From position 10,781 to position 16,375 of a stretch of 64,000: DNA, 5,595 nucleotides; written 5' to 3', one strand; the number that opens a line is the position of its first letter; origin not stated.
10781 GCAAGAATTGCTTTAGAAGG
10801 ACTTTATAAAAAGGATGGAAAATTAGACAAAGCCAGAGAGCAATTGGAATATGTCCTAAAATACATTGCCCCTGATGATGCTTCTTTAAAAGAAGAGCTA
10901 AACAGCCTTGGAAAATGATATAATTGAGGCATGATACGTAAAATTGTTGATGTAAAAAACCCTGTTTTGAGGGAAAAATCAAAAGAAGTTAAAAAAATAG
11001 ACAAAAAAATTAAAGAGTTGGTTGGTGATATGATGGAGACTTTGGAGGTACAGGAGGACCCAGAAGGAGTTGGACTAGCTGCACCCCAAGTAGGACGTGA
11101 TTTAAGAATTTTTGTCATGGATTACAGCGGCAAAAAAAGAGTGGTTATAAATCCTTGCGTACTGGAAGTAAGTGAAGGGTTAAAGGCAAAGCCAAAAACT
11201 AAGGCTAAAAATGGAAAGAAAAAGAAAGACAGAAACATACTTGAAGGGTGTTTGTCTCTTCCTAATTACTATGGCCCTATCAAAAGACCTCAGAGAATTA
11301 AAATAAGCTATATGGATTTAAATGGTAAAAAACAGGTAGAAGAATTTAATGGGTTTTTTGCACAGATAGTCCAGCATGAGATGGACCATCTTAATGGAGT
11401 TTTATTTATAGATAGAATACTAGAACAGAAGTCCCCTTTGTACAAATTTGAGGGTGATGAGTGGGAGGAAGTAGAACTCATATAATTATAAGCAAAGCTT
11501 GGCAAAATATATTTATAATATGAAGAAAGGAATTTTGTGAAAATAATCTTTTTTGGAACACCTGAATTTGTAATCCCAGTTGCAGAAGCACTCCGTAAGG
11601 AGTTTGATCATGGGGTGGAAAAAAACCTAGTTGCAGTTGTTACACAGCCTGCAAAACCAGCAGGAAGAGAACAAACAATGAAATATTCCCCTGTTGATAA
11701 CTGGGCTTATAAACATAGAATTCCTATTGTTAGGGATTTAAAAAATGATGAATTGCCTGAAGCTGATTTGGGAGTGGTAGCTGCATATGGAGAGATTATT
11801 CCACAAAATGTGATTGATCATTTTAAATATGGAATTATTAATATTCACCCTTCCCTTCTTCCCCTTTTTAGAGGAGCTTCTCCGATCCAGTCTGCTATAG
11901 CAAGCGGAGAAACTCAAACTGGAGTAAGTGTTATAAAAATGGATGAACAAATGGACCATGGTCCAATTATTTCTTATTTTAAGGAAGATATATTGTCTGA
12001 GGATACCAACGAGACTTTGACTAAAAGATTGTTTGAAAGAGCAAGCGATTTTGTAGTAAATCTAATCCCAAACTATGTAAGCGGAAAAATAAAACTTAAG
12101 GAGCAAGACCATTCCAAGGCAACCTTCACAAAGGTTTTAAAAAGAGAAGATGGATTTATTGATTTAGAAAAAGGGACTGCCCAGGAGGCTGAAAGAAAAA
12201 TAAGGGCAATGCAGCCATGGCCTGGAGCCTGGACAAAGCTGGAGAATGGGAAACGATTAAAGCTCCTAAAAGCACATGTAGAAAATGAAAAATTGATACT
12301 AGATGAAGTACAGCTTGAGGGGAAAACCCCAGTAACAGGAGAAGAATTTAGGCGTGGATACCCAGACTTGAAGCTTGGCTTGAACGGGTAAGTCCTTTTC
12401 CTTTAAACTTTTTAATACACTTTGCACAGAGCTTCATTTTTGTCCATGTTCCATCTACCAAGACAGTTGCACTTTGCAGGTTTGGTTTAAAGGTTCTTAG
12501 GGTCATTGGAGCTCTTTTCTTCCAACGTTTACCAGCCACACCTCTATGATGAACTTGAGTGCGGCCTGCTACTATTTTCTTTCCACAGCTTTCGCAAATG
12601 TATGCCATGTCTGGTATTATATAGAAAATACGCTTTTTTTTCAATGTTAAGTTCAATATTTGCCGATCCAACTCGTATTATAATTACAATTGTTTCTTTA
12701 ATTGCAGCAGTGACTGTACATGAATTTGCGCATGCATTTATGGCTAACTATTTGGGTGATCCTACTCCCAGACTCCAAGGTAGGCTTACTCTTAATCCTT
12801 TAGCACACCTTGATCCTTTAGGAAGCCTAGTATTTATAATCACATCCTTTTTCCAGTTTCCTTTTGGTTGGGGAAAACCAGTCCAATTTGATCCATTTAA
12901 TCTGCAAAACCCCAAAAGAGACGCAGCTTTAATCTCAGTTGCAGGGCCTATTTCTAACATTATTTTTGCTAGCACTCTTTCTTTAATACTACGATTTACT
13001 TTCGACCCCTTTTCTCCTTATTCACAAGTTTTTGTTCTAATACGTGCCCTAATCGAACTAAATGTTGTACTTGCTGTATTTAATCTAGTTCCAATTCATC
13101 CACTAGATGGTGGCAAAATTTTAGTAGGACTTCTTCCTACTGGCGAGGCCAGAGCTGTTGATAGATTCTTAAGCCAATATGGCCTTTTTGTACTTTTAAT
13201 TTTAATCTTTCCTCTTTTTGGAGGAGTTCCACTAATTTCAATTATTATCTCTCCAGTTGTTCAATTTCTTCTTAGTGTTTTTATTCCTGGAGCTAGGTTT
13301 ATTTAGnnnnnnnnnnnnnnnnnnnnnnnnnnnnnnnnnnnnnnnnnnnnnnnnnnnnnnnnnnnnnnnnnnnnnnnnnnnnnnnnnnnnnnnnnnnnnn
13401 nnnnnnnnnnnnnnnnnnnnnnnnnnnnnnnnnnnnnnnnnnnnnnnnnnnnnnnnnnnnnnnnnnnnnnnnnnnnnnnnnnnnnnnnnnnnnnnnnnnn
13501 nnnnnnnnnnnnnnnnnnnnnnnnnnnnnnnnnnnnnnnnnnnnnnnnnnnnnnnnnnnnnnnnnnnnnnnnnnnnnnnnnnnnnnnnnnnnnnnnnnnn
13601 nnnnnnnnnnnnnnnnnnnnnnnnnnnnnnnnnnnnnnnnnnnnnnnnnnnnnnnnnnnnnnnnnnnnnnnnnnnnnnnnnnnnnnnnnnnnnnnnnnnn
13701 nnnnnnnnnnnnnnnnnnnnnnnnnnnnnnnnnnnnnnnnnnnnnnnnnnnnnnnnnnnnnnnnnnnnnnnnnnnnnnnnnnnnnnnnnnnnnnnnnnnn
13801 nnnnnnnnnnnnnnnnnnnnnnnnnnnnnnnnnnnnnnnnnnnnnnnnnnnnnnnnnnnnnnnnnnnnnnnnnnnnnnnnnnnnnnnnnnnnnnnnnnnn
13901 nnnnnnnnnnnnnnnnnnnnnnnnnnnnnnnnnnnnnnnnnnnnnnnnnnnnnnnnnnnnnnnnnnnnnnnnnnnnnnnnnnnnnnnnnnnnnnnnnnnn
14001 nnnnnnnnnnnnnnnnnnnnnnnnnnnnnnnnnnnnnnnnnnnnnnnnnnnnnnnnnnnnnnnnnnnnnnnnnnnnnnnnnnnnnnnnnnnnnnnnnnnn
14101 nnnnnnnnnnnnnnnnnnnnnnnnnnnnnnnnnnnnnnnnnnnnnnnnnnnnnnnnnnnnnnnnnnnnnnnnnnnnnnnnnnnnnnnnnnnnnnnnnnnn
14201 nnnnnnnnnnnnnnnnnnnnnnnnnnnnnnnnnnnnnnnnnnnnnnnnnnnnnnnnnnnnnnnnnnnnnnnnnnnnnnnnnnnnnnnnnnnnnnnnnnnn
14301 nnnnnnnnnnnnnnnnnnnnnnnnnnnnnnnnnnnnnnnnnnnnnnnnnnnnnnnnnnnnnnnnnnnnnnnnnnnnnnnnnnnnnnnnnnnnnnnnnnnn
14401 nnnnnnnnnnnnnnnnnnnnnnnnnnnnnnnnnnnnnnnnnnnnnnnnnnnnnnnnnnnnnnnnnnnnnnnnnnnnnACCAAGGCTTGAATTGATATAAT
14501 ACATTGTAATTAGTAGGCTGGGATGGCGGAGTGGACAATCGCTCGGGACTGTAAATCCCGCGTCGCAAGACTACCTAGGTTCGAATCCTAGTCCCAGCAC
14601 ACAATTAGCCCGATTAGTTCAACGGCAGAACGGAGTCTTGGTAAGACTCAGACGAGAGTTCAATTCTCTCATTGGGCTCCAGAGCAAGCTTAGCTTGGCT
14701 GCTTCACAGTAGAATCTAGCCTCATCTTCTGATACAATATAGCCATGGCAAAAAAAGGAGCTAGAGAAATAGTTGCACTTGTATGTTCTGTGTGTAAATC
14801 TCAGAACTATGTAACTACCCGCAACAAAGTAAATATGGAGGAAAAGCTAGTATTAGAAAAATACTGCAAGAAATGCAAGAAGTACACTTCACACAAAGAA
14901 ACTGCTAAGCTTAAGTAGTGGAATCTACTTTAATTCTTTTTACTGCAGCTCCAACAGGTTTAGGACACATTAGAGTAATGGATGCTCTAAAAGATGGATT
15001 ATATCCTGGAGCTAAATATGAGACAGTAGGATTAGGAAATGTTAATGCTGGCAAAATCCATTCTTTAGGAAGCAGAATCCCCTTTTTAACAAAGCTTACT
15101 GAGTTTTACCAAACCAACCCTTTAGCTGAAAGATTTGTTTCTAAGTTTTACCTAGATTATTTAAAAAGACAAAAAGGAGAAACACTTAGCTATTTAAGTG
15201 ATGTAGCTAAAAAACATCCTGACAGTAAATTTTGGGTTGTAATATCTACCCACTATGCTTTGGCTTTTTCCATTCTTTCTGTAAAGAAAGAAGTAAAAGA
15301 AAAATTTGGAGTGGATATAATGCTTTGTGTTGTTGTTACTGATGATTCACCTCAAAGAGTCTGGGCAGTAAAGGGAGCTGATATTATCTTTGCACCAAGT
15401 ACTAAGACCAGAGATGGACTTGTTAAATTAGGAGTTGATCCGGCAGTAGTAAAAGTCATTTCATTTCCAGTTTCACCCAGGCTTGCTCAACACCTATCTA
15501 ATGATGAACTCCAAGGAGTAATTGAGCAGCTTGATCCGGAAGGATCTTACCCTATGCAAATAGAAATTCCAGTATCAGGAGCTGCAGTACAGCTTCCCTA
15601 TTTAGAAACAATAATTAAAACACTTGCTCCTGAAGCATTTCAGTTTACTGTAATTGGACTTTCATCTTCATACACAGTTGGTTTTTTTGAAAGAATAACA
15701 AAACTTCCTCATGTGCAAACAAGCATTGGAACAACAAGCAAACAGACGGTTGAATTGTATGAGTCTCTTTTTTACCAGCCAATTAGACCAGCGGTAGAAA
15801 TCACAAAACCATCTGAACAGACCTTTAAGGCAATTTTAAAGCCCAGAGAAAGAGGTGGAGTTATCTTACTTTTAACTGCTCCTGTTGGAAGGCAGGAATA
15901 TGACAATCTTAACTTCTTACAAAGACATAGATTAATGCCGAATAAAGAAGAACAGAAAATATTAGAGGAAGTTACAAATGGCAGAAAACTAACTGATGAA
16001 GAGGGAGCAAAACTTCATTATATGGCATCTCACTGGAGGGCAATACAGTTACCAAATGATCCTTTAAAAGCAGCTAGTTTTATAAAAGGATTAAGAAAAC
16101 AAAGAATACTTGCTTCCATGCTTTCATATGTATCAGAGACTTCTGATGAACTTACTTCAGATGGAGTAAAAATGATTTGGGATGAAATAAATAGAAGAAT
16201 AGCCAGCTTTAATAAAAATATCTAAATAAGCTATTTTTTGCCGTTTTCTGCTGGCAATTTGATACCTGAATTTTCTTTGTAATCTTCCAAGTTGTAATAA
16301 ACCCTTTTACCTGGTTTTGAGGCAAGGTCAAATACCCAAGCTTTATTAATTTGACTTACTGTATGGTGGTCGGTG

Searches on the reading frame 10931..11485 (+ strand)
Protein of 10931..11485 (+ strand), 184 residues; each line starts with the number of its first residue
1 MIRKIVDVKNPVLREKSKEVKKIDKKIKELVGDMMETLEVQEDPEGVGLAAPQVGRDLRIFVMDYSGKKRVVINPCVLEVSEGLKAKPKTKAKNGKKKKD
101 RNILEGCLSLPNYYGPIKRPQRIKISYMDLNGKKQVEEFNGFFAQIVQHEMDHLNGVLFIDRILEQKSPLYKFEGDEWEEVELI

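Call 58: search_protein_families(library=ncbifam, proteins=[window:10931-11485:+], max_evalue=0.0001)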
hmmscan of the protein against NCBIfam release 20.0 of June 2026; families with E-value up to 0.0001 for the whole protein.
window:10931-11485:+ (184 aa): 6 families
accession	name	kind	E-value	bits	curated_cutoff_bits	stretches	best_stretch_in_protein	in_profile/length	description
NF001159.1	PRK00150.1-3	subfamily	1.8e-44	151.2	125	1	2-169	2-156/167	peptide deformylase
TIGR00079.1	pept_deformyl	equivalog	3.7e-41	140.4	103.95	1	3-167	2-151/161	peptide deformylase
NF009483.0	PRK12846.1-4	equivalog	4.7e-29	101.4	267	1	1-165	2-158/193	peptide deformylase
NF009484.0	PRK12846.1-5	equivalog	1.4e-26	93.2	190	1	2-164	3-148/165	peptide deformylase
NF006670.0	PRK09218.1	equivalog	3.7e-25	88.5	162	1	1-158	1-135/136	peptide deformylase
NF011189.0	PRK14595.1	equivalog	8e-20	71.2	232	1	2-163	3-146/162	peptide deformylase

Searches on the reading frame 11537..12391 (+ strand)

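Call 58: search_protein_families(library=ncbifam, proteins=[window:11537-12391:+], max_evalue=0.0001)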
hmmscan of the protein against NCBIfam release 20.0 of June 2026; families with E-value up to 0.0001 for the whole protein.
window:11537-12391:+ (284 aa): 7 families
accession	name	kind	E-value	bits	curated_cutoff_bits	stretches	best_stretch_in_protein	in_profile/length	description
TIGR00460.1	fmt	equivalog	7.3e-70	235.6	201.5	1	1-249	1-251/315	methionyl-tRNA formyltransferase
NF005998.1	PRK08125.1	equivalog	2.5e-29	102.2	777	1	82-250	82-249/649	bifunctional UDP-4-amino-4-deoxy-L-arabinose formyltransferase/UDP-glucuronic acid oxidase ArnA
NF005414.0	PRK06988.1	equivalog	9.2e-28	97.1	316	1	47-251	41-252/311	formyltransferase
TIGR00639.1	PurN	equivalog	1.9e-21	76.4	150.1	1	72-186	76-190/192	phosphoribosylglycinamide formyltransferase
NF004684.0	PRK06027.1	subfamily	1.9e-12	47.5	223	1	75-161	165-251/286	formyltetrahydrofolate deformylase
TIGR00655.1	PurU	equivalog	1e-11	45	285.95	1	71-159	159-244/280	formyltetrahydrofolate deformylase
NF005755.0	PRK07579.1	equivalog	1.4e-11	44.7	238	1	70-226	60-214/245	dTDP-4-amino-4,6-dideoxyglucose formyltransferase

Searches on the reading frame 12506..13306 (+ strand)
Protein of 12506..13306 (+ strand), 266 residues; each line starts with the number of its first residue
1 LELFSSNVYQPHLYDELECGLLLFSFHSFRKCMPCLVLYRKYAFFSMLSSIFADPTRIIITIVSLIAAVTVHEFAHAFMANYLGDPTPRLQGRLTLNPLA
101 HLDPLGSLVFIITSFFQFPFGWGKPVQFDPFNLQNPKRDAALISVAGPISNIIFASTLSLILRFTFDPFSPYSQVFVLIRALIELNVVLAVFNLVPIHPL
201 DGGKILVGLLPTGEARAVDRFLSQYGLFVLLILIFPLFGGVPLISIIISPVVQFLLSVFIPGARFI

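Call 58: search_protein_families(library=ncbifam, proteins=[window:12506-13306:+], max_evalue=0.0001)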
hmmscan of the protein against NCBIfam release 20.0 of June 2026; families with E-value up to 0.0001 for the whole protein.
window:12506-13306:+ (266 aa): 1 family
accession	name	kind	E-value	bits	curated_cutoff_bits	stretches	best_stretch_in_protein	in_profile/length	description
NF041824.1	daptide_HExxH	equivalog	1.2e-06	27.9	300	0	137-210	216-284/379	daptide biosynthesis intramembrane metalloprotease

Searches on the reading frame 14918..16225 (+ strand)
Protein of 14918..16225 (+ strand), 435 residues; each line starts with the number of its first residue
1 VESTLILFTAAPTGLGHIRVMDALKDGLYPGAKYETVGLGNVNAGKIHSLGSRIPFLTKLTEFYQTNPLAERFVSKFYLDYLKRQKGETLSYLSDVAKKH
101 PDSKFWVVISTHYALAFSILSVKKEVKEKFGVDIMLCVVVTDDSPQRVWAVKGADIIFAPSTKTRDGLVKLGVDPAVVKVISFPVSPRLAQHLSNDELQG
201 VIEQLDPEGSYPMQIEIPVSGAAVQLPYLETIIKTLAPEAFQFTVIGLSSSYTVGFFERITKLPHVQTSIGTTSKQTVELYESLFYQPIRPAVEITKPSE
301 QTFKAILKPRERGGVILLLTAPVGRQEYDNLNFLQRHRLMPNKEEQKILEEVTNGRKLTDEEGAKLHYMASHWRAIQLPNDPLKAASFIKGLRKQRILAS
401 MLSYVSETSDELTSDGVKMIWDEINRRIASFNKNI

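Call 58: search_protein_families(library=ncbifam, proteins=[window:14918-16225:+], max_evalue=0.0001)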
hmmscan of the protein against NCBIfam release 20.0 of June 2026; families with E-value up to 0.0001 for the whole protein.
window:14918-16225:+ (435 aa): 2 families
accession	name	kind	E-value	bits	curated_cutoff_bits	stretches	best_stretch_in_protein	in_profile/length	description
NF010135.0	PRK13609.1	equivalog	3.5e-06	26.2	500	0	11-198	12-192/388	diglucosyl diacylglycerol synthase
NF010134.0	PRK13608.1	equivalog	1.7e-05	24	557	1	123-208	117-201/391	diglucosyl diacylglycerol synthase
